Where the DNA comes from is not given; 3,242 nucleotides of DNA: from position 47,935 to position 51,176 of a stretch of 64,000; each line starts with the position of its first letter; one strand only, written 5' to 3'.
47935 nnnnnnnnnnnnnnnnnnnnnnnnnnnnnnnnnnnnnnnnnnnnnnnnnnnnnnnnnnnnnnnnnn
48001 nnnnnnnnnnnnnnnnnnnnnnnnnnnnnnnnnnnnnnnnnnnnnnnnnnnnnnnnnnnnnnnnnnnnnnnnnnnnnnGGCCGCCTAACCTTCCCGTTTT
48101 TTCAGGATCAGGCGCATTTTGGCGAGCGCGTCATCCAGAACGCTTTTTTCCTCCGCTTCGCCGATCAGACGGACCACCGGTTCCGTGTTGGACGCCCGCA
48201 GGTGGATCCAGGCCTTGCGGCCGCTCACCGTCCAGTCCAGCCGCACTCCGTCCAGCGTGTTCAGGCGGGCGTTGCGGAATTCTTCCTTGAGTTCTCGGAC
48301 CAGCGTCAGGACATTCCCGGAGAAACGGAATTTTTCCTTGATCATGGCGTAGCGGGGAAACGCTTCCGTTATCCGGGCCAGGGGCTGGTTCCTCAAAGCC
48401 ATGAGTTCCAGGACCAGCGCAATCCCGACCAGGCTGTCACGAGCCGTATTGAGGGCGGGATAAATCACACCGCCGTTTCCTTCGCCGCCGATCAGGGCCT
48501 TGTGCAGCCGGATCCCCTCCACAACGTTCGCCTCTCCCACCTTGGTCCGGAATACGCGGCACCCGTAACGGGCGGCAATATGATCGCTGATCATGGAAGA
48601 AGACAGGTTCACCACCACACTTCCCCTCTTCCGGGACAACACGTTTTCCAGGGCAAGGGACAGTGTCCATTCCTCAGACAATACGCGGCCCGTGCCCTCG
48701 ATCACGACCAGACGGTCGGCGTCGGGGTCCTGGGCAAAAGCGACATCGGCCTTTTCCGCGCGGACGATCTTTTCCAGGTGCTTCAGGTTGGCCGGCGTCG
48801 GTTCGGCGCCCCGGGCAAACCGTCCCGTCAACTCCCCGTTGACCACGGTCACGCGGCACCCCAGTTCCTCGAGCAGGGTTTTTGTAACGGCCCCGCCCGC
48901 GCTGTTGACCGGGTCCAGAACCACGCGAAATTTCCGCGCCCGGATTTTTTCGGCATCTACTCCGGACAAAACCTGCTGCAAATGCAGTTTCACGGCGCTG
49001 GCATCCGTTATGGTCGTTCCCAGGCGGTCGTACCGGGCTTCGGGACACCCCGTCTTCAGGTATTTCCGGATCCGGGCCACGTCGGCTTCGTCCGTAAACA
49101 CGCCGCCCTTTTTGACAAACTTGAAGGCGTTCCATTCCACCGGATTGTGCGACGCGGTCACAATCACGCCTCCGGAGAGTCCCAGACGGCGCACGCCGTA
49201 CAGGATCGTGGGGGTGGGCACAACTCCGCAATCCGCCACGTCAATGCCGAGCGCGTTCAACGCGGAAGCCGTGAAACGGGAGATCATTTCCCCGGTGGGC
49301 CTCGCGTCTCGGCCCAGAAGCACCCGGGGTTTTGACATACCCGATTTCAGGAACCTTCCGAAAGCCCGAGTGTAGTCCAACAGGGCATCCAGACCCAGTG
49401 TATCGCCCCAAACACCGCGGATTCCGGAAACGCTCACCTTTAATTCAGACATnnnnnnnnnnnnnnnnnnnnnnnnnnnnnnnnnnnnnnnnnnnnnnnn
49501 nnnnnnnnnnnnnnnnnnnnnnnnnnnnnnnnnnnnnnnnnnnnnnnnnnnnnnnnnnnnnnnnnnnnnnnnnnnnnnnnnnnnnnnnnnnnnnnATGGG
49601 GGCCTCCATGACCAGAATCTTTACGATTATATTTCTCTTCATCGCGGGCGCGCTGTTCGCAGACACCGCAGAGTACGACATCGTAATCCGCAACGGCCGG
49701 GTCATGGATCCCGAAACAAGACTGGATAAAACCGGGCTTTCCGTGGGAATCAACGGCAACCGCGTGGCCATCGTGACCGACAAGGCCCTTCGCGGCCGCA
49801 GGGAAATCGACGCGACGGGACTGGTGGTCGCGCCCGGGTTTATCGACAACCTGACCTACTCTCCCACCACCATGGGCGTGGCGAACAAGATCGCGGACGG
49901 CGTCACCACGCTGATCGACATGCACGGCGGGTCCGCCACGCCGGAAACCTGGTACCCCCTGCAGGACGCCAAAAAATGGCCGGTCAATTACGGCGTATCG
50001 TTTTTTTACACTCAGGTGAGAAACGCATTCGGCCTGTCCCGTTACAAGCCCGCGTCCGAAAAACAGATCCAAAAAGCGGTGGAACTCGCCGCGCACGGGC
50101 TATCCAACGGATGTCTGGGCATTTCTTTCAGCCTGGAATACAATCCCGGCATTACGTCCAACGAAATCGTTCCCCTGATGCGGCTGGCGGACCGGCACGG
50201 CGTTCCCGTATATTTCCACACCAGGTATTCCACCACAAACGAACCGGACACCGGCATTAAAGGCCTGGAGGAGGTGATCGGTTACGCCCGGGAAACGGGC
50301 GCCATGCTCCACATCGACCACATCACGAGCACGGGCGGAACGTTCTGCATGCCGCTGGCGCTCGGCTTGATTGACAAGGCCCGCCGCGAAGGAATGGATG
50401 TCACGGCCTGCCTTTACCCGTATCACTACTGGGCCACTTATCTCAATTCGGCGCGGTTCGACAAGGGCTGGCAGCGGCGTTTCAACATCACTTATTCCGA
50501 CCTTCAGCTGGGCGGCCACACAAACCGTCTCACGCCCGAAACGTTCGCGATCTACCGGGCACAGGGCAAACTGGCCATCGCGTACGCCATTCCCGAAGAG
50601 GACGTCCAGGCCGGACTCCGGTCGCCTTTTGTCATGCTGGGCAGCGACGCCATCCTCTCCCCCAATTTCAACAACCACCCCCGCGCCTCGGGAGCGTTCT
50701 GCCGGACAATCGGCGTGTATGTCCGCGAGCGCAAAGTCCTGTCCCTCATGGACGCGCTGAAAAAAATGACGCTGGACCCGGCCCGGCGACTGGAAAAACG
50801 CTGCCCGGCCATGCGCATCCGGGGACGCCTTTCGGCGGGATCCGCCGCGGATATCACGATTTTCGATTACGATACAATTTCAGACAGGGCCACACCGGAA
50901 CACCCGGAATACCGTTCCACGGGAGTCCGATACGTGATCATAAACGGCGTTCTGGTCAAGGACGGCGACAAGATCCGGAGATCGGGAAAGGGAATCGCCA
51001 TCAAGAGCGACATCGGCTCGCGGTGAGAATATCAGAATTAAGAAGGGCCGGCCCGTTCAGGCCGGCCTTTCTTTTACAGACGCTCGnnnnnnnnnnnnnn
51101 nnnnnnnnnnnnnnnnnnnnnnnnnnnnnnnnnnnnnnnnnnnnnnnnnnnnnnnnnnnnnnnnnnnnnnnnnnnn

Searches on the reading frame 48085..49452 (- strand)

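Call 48: search_protein_families(library=pfam, proteins=[window:48085-49452:-], max_evalue=0.00001)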
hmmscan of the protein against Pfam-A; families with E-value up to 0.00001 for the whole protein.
window:48085-49452:- (455 aa): 4 families
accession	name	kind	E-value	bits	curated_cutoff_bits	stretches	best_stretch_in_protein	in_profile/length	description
PF02878.22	PGM_PMM_I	-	6.7e-29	100.8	22.5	1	7-133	5-132/138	Phosphoglucomutase/phosphomannomutase, alpha/beta/alpha domain I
PF02879.22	PGM_PMM_II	-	1e-22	81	29.3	1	157-255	3-103/103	Phosphoglucomutase/phosphomannomutase, alpha/beta/alpha domain II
PF02880.22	PGM_PMM_III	-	1.7e-20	73.7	20.7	1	264-368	6-115/115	Phosphoglucomutase/phosphomannomutase, alpha/beta/alpha domain III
PF00408.26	PGM_PMM_IV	-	7.4e-06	26.4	23.1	0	399-445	30-64/68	Phosphoglucomutase/phosphomannomutase, C-terminal domain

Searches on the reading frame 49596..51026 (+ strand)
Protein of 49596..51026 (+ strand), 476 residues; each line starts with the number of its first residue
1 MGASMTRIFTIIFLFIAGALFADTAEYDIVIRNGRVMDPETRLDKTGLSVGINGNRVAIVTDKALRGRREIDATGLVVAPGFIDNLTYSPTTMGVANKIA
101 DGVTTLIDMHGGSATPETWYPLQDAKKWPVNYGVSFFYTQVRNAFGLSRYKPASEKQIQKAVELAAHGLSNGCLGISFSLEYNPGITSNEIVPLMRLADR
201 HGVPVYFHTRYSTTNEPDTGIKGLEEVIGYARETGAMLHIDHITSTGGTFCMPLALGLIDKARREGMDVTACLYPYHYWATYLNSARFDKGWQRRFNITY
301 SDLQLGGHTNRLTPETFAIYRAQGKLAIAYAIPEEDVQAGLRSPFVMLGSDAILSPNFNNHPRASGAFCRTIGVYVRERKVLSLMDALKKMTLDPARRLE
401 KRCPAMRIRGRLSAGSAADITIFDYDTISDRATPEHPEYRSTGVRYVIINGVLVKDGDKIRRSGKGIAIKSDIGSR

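Call 48: search_protein_families(library=pfam, proteins=[window:49596-51026:+], max_evalue=0.00001)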
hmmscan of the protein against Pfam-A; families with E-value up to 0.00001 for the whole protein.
window:49596-51026:+ (476 aa): 2 families
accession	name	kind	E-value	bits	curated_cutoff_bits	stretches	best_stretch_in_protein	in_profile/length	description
PF07969.17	Amidohydro_3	-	4e-20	73.2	29.7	1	346-454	369-471/472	Amidohydrolase family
PF01979.26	Amidohydro_1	-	1.1e-09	38.4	25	1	95-454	42-345/345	Amidohydrolase family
